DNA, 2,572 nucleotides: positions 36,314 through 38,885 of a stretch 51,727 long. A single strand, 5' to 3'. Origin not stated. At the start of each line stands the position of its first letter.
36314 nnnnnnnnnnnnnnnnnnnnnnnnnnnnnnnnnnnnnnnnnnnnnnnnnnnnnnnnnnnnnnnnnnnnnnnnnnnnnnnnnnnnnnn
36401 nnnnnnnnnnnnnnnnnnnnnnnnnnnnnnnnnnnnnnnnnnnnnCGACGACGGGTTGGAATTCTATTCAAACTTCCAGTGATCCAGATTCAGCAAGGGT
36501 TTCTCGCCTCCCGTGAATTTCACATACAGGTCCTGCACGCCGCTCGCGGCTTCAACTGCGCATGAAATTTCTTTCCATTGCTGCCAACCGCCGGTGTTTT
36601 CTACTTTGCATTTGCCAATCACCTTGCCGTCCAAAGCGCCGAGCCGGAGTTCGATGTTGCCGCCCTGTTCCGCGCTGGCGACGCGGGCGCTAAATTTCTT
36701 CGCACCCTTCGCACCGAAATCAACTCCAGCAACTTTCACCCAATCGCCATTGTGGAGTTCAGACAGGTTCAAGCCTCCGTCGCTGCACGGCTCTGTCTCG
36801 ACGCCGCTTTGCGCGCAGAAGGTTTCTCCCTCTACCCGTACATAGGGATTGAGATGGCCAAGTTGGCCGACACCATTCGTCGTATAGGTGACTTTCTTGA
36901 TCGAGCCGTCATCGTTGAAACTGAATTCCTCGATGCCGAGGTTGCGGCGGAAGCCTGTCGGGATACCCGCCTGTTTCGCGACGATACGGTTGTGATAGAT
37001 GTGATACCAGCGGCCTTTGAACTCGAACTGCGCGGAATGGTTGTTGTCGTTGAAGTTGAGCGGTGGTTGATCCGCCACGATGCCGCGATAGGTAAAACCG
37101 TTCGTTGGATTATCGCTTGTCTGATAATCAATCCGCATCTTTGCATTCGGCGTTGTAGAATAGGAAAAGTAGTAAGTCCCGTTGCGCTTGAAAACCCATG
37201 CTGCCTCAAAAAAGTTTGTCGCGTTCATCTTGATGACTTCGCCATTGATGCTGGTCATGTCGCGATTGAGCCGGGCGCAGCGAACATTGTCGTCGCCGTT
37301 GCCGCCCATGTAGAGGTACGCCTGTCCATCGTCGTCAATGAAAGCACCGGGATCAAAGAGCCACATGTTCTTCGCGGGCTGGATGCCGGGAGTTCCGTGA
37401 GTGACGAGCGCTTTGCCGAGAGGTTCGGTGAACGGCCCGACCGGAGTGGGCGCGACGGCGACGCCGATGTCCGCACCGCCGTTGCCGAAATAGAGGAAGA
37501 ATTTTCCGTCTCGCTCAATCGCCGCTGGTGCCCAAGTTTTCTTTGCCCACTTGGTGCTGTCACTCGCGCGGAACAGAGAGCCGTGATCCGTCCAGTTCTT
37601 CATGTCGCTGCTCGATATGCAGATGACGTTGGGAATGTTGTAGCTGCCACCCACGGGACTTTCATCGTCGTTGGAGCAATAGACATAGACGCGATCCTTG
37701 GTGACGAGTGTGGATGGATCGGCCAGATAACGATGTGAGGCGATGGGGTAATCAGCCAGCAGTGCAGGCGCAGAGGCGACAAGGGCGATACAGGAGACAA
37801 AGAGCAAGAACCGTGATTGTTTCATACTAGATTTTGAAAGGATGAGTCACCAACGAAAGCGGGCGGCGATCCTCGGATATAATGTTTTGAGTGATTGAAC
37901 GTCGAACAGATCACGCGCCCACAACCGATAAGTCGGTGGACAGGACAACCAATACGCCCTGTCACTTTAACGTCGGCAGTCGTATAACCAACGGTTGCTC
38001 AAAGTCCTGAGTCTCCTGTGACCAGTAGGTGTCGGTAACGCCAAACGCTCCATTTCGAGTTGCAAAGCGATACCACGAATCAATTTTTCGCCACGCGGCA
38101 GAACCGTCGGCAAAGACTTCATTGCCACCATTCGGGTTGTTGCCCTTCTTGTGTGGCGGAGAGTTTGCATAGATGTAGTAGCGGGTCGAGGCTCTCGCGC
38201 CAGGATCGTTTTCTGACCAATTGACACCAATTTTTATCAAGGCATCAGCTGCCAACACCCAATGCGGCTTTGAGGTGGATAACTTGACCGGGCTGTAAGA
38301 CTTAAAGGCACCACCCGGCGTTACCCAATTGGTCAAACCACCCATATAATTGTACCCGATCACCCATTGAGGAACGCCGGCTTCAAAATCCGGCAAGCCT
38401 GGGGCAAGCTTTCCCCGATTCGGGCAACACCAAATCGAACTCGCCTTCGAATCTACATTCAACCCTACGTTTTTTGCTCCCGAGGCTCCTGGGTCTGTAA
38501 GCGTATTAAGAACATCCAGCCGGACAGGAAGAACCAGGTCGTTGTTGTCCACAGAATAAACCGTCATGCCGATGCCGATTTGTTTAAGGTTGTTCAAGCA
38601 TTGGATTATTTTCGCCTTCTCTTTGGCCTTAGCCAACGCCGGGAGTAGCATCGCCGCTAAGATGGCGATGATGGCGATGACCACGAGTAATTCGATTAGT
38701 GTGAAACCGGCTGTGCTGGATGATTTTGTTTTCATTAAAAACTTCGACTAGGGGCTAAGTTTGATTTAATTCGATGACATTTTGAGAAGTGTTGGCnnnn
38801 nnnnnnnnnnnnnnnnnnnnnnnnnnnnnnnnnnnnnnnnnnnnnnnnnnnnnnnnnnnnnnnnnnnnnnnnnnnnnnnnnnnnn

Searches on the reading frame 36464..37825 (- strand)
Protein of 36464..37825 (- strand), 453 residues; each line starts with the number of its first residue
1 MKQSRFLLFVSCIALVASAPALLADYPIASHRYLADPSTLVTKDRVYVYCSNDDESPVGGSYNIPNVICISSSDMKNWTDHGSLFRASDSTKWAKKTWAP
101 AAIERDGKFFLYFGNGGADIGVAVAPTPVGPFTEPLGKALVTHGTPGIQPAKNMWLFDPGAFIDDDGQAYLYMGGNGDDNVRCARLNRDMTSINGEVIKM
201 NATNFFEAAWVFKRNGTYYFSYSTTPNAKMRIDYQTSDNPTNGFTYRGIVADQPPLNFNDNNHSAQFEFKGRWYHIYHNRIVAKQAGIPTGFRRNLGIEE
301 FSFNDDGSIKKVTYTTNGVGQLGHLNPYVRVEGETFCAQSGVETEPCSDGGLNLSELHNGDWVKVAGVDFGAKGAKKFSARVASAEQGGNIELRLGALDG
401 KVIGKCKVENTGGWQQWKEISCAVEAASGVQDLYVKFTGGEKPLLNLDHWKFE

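Call 21: search_protein_families(library=pfam, proteins=[window:36464-37825:-], max_evalue=0.001)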
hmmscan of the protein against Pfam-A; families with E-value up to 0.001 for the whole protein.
window:36464-37825:- (453 aa): 3 families
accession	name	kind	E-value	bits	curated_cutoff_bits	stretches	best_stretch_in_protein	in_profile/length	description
PF04616.20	Glyco_hydro_43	-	3.2e-41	142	32.2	1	27-308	4-287/288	Glycosyl hydrolases family 43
PF03422.21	CBM_6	-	8.9e-39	133.1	28.9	1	332-453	1-124/125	Carbohydrate binding module (family 6)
PF18099.7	CBM_35_2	-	1.8e-08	34.8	23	1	348-441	13-104/112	Carbohydrate binding module (family 35)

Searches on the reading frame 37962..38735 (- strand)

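Call 21: search_protein_families(library=pfam, proteins=[window:37962-38735:-], max_evalue=0.001)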
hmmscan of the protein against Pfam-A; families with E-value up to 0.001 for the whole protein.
window:37962-38735:- (257 aa): 2 families
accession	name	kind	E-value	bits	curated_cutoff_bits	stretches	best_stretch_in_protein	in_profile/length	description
PF07963.17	N_methyl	-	1.2e-07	31.5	21.2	1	8-31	4-27/27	Prokaryotic N-terminal methylation motif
PF07596.16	SBP_bac_10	-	0.00023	21.7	23.3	1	36-65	2-31/268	Protein of unknown function (DUF1559)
